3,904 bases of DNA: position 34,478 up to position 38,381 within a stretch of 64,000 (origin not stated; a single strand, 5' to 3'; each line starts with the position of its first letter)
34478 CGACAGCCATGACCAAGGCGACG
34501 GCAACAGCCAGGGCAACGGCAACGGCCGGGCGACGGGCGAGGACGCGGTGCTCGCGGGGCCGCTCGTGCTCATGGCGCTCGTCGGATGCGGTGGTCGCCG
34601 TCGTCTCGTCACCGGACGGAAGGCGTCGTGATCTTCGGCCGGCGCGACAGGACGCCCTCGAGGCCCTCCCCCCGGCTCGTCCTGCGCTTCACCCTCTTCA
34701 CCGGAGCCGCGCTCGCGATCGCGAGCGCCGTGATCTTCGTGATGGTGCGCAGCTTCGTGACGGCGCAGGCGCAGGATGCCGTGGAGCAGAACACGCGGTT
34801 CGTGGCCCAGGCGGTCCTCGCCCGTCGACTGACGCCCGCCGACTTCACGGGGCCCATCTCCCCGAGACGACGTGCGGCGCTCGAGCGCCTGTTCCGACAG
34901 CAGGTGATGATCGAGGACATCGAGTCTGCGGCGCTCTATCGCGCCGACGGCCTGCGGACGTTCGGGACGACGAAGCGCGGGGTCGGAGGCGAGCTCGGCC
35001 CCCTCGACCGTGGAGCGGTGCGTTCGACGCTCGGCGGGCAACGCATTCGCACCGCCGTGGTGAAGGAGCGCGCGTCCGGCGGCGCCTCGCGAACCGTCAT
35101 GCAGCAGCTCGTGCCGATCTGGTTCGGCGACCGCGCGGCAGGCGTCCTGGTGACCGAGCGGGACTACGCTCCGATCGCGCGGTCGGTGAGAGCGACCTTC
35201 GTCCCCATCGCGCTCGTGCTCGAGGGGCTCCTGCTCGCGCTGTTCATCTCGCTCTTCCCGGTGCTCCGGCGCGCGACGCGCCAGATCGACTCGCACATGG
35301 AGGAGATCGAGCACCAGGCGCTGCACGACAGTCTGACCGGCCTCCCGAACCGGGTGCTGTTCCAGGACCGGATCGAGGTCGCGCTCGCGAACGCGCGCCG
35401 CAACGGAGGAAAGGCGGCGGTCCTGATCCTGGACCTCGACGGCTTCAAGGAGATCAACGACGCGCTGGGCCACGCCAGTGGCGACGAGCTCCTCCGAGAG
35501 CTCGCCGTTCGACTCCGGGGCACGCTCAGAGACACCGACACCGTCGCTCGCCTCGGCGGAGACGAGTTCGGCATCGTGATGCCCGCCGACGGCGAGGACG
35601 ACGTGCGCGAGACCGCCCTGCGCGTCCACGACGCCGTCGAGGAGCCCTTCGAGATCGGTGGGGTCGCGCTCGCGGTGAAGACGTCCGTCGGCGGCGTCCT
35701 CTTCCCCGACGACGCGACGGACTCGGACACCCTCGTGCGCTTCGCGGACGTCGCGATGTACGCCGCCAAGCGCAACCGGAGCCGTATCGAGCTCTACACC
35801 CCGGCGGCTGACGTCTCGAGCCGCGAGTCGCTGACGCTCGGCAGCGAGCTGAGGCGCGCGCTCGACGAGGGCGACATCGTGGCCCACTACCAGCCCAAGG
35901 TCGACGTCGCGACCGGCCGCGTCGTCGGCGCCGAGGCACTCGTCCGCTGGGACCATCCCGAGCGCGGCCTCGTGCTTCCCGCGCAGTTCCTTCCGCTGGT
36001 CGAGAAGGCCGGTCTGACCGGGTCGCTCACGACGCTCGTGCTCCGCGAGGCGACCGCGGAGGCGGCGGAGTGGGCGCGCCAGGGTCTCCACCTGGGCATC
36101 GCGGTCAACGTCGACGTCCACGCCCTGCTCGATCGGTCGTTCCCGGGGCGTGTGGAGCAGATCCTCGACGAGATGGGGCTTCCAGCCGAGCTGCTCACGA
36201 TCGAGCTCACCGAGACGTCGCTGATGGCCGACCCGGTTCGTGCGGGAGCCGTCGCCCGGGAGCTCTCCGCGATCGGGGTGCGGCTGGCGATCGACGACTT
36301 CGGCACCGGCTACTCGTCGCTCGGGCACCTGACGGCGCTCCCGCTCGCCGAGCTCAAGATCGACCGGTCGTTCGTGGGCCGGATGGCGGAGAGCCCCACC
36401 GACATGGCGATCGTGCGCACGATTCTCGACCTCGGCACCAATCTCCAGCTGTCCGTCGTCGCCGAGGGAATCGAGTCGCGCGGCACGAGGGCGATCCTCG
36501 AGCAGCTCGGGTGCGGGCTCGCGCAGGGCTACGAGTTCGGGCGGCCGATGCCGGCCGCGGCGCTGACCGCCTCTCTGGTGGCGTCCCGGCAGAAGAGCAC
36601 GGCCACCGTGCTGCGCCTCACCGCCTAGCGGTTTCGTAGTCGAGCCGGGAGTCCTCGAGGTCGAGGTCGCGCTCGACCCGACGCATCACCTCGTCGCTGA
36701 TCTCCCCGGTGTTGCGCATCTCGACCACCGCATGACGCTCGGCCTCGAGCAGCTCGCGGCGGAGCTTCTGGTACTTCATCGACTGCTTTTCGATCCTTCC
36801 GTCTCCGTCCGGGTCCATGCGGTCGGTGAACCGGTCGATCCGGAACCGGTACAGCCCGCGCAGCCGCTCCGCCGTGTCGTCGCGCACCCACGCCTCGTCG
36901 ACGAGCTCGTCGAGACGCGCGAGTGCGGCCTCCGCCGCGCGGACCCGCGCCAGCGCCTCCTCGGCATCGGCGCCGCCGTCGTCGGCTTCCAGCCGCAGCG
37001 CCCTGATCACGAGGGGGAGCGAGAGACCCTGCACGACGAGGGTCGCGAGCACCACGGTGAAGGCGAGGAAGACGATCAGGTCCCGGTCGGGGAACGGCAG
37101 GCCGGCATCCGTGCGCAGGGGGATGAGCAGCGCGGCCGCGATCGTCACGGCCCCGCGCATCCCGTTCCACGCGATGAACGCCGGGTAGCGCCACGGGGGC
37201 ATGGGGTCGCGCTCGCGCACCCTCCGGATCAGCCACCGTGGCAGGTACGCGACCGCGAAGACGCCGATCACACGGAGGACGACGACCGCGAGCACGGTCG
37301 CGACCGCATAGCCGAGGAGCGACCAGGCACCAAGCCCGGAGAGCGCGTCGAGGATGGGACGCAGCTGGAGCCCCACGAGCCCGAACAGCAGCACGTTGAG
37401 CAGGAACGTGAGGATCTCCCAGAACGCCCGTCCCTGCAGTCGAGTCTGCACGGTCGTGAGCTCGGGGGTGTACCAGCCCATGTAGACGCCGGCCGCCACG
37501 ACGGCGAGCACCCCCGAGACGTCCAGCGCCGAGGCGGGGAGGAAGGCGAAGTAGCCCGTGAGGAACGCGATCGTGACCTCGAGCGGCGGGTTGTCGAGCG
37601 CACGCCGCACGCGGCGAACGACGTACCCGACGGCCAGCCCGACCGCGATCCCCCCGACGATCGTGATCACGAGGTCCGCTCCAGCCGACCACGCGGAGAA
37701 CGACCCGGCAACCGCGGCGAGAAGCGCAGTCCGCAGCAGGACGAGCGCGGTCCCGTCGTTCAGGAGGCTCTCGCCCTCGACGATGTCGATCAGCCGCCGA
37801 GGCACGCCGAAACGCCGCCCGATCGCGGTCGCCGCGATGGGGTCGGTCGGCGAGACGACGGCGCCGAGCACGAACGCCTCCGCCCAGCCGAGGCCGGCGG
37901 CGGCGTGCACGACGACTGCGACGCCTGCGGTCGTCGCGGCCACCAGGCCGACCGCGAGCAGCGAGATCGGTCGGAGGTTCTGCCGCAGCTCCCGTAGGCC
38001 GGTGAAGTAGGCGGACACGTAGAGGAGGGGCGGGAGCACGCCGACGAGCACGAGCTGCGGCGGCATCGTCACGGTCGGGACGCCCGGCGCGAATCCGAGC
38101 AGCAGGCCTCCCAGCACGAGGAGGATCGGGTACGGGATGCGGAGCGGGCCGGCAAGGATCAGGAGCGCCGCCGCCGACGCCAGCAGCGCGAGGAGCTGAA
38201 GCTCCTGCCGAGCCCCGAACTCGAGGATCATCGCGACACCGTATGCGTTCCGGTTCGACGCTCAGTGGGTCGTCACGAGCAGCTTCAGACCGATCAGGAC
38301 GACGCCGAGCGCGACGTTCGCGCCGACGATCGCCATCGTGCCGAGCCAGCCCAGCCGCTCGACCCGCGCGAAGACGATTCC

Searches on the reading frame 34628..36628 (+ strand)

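Call 57: search_protein_families(library=pfam, proteins=[window:34628-36628:+], max_evalue=0.001)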
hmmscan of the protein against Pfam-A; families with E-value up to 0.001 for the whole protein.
window:34628-36628:+ (666 aa): 2 families
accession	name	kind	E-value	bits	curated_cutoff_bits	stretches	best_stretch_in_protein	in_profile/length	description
PF00563.25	EAL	-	6.6e-67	225.8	31.3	1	407-640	3-236/236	EAL domain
PF00990.26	GGDEF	-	1.7e-44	151.9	23.8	1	231-384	1-158/161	Diguanylate cyclase, GGDEF domain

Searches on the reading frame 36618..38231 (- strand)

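Call 57: search_protein_families(library=pfam, proteins=[window:36618-38231:-], max_evalue=0.001)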
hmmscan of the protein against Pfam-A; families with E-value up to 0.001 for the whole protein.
window:36618-38231:- (537 aa): 1 family
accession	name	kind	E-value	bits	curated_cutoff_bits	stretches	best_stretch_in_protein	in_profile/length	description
PF00999.27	Na_H_Exchanger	-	2.5e-64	217.9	26.2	1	20-409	6-373/375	Sodium/hydrogen exchanger, transmembrane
